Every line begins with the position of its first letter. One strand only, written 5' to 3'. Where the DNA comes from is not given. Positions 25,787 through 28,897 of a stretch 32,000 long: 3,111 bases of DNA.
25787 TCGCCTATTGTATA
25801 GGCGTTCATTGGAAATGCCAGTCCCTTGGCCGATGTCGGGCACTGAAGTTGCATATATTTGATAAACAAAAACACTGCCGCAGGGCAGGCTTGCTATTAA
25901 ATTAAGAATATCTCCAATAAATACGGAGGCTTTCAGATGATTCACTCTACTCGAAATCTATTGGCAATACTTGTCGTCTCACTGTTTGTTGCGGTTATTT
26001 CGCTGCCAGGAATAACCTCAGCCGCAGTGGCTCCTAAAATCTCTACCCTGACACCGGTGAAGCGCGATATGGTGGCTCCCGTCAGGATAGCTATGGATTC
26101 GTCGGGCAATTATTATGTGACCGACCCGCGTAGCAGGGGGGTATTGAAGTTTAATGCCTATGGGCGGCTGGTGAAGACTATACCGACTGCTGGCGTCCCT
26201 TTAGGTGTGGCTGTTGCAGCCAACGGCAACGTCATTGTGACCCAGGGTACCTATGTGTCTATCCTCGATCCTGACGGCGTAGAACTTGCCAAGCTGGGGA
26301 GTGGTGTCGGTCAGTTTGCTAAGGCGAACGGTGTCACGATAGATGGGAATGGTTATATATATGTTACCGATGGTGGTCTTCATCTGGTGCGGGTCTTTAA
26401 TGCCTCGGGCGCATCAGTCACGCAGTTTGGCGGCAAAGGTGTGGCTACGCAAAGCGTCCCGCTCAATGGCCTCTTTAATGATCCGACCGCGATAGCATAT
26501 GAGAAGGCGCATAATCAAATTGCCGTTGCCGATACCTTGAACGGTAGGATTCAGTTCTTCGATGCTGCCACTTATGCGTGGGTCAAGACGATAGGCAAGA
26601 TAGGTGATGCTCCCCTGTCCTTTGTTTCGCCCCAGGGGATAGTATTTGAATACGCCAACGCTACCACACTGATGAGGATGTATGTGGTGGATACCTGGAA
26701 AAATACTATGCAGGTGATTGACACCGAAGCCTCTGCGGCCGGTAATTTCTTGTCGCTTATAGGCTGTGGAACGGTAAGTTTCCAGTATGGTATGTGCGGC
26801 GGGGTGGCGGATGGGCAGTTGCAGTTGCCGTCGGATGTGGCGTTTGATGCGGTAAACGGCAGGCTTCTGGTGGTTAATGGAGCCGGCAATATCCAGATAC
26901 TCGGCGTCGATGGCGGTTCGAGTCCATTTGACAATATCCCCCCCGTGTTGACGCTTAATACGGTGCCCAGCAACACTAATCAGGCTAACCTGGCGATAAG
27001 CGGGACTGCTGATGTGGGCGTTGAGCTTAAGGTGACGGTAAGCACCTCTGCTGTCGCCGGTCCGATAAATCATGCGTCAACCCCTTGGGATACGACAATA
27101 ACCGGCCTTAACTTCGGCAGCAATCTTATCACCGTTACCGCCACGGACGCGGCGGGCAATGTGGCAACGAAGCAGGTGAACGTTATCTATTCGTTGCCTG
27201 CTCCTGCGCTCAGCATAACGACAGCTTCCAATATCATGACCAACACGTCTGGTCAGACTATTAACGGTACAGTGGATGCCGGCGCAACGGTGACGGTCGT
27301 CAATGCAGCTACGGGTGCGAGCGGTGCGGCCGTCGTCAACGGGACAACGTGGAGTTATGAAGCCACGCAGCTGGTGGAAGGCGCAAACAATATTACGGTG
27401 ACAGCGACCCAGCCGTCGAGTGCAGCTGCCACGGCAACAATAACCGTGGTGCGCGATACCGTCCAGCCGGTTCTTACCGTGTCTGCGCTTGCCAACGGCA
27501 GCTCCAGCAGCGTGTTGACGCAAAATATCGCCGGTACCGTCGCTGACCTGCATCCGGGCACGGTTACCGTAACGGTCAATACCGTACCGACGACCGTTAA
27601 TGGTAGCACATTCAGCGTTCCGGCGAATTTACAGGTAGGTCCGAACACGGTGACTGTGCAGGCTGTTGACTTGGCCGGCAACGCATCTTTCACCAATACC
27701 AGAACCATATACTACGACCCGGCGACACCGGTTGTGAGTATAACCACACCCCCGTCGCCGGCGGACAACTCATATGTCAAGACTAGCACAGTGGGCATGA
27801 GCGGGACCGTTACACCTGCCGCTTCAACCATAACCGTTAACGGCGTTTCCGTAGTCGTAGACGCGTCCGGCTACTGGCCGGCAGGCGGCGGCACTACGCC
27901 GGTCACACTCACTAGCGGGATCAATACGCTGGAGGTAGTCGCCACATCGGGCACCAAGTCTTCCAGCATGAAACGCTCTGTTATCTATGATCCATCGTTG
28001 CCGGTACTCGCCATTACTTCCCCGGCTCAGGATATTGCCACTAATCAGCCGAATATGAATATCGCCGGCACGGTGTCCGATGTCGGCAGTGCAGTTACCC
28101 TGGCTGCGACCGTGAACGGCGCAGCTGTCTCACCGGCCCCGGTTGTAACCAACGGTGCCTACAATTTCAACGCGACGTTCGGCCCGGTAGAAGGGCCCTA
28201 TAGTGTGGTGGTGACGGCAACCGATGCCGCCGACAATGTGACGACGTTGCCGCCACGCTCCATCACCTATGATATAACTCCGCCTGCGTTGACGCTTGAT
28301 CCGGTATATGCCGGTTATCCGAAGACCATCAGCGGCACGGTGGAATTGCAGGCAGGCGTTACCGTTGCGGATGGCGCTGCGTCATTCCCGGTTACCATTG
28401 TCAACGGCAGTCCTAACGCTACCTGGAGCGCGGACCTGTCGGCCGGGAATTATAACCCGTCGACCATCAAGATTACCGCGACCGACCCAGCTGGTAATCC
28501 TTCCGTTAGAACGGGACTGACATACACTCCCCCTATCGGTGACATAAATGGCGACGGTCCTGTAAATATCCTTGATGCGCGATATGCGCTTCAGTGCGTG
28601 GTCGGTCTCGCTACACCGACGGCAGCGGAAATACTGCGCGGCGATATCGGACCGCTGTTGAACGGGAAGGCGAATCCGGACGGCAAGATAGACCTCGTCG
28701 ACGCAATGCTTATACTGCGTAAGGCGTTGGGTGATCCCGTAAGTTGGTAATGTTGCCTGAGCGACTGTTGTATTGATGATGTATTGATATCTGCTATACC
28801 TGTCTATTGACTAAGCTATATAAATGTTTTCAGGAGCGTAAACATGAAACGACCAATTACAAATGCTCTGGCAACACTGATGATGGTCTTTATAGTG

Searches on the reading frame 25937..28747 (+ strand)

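Call 29: search_protein_families(library=pfam, proteins=[window:25937-28747:+], max_evalue=0.00001)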
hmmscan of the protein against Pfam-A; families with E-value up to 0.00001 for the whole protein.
window:25937-28747:+ (937 aa): 4 families
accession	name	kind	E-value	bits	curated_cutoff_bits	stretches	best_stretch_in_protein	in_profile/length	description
PF09136.16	Glucodextran_B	-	7.1e-34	116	27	4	511-593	1-81/83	Glucodextranase, domain B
PF19077.6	Big_13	-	2.7e-16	60.3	27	0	698-779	20-101/102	Bacterial Ig-like domain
PF01436.27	NHL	-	1.9e-12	47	20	0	127-154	1-28/28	NHL repeat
PF22701.2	Mala_s_1-like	-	5e-06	26.9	27.5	0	47-104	89-148/195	Mal s 1 allergenic protein-like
